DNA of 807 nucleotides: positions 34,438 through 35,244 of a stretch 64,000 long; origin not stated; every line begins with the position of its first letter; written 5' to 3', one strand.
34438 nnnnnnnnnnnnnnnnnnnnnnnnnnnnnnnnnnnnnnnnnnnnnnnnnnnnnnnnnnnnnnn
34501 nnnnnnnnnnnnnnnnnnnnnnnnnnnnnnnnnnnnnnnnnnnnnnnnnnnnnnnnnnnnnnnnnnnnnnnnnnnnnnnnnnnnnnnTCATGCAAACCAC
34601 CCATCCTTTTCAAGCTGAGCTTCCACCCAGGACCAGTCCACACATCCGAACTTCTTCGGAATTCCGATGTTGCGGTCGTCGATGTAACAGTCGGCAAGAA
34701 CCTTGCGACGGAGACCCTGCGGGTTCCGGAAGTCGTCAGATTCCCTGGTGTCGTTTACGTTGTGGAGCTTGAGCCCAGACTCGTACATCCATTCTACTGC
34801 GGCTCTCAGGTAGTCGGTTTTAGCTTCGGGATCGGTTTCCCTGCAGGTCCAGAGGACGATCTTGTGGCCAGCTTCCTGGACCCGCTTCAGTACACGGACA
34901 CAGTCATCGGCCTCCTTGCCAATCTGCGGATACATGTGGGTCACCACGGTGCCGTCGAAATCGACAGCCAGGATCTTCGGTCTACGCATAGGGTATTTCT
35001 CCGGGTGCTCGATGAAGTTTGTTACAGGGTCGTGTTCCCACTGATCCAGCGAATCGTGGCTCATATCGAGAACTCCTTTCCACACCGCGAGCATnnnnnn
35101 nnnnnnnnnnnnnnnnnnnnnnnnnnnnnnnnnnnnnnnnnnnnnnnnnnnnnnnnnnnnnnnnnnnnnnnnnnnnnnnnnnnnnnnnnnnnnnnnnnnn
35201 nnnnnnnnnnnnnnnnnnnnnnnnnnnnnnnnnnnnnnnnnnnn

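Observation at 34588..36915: Nucleotide-pool remodelling cluster: dCTP deaminase plus HAD 5'-nucleotidase-like phosphatase plus a putative NTP pyrophosphohydrolase-like protein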

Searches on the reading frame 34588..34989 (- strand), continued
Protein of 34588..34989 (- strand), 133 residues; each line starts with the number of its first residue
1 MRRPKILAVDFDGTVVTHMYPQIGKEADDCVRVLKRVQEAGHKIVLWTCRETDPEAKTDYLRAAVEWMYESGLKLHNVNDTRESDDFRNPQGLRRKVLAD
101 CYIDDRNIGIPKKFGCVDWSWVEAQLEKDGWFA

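Call 65: get_annotated_region(hit=H68, flank=3500)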
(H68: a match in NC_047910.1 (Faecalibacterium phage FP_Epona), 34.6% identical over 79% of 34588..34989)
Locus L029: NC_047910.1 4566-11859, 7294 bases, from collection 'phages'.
description: Faecalibacterium phage FP_Epona, complete genome.
organism: Faecalibacterium phage FP_Epona (NCBI taxid 2070182)
taxonomy: Viruses; Duplodnaviria; Heunggongvirae; Uroviricota; Caudoviricetes; Eponavirus; Eponavirus epona
host: Faecalibacterium prausnitzii; source: -; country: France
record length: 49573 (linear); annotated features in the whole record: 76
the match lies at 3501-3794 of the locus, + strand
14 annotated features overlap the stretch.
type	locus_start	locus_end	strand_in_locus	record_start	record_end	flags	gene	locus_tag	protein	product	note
CDS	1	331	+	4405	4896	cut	-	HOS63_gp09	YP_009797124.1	hypothetical protein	rasttk_feature_creation_tool=prodigal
CDS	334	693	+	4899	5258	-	-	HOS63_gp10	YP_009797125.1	hypothetical protein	rasttk_feature_creation_tool=prodigal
CDS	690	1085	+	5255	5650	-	-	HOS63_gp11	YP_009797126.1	hypothetical protein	rasttk_feature_creation_tool=prodigal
CDS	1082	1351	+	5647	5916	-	-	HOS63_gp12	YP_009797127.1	hypothetical protein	rasttk_feature_creation_tool=prodigal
CDS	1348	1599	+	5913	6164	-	-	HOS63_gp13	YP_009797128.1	hypothetical protein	rasttk_feature_creation_tool=prodigal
CDS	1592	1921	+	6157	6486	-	-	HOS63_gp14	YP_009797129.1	hypothetical protein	rasttk_feature_creation_tool=prodigal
CDS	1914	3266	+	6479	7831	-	-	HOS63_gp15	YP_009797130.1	DNA helicase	rasttk_feature_creation_tool=prodigal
CDS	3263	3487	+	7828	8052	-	-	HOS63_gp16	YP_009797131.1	hypothetical protein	rasttk_feature_creation_tool=prodigal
CDS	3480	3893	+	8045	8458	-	-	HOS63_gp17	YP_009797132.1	polynucleotide kinase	rasttk_feature_creation_tool=prodigal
CDS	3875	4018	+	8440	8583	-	-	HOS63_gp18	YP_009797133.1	hypothetical protein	rasttk_feature_creation_tool=prodigal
CDS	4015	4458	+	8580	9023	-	-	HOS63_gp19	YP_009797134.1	DNA ends protection protein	rasttk_feature_creation_tool=prodigal; Mu Gam-like DNA ends protection protein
CDS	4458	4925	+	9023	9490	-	-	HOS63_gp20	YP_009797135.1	hypothetical protein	rasttk_feature_creation_tool=prodigal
CDS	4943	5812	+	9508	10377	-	-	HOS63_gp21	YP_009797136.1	hypothetical protein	rasttk_feature_creation_tool=prodigal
CDS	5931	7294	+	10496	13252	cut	-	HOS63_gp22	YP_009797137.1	DNA primase/helicase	rasttk_feature_creation_tool=prodigal; DnaG primase - MCM-like helicase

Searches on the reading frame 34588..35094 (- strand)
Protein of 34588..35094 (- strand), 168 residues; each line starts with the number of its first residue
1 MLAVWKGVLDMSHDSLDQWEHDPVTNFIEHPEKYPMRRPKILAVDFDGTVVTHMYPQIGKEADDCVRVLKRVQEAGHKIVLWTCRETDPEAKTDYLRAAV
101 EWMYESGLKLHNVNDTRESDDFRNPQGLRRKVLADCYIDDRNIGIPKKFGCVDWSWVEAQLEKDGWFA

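Call 4: search_protein_families(library=pfam, proteins=[window:34588-35094:-], max_evalue=0.01)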
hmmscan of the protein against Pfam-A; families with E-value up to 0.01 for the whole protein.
window:34588-35094:- (168 aa): 1 family
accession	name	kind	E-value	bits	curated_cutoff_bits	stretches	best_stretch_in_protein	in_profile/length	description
PF25109.1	HAD_PNKP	-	0.00039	21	27.6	1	39-128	1-99/143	Polynucleotide kinase PNKP phosphatase domain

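Call 15: search_protein_families(library=phrogs, proteins=[window:34588-35094:-], max_evalue=0.01)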
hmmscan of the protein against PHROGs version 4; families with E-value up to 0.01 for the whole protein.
window:34588-35094:- (168 aa): 5 families
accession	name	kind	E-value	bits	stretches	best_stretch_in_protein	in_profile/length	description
phrog_1238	-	moron, auxiliary metabolic gene and host takeover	1.2e-28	100.7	1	32-164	15-135/155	phosphoheptose isomerase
phrog_24386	-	unknown function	5.2e-19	69.5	1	38-146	2-103/339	-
phrog_36893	-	unknown function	4.4e-05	23.5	1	38-99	322-385/489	-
phrog_4256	-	unknown function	0.00018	22.4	1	36-108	8-66/141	-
phrog_415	-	other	0.0046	17.7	0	32-113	14-114/218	polynucleotide kinase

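Call 21: search_solved_structures(query=window:34588-35094:-, max_evalue=10, show_alignments=3)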
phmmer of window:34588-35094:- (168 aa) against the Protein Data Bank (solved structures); distinct sequences matched with E-value up to 10: 7.
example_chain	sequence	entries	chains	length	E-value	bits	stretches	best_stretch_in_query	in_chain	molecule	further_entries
2obb_A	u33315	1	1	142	5.6e-21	78.2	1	41-151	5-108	Hypothetical protein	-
8k7m_C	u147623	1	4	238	0.32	13.8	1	59-87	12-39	De novo design protein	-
4xrp_A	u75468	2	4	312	0.71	12.6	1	39-142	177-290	Pnkp1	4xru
3r4c_A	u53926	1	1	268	1.1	12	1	39-87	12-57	Hydrolase, haloacid dehalogenase-like hydrolase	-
1kz6_A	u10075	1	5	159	1.7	11.4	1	94-155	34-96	6,7-Dimethyl-8-ribityllumazine Synthase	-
1kz4_A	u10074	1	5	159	1.8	11.4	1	94-155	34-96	6,7-Dimethyl-8-ribityllumazine Synthase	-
24yw_T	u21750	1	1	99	1.8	11.3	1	71-130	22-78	Large ribosomal subunit protein uL23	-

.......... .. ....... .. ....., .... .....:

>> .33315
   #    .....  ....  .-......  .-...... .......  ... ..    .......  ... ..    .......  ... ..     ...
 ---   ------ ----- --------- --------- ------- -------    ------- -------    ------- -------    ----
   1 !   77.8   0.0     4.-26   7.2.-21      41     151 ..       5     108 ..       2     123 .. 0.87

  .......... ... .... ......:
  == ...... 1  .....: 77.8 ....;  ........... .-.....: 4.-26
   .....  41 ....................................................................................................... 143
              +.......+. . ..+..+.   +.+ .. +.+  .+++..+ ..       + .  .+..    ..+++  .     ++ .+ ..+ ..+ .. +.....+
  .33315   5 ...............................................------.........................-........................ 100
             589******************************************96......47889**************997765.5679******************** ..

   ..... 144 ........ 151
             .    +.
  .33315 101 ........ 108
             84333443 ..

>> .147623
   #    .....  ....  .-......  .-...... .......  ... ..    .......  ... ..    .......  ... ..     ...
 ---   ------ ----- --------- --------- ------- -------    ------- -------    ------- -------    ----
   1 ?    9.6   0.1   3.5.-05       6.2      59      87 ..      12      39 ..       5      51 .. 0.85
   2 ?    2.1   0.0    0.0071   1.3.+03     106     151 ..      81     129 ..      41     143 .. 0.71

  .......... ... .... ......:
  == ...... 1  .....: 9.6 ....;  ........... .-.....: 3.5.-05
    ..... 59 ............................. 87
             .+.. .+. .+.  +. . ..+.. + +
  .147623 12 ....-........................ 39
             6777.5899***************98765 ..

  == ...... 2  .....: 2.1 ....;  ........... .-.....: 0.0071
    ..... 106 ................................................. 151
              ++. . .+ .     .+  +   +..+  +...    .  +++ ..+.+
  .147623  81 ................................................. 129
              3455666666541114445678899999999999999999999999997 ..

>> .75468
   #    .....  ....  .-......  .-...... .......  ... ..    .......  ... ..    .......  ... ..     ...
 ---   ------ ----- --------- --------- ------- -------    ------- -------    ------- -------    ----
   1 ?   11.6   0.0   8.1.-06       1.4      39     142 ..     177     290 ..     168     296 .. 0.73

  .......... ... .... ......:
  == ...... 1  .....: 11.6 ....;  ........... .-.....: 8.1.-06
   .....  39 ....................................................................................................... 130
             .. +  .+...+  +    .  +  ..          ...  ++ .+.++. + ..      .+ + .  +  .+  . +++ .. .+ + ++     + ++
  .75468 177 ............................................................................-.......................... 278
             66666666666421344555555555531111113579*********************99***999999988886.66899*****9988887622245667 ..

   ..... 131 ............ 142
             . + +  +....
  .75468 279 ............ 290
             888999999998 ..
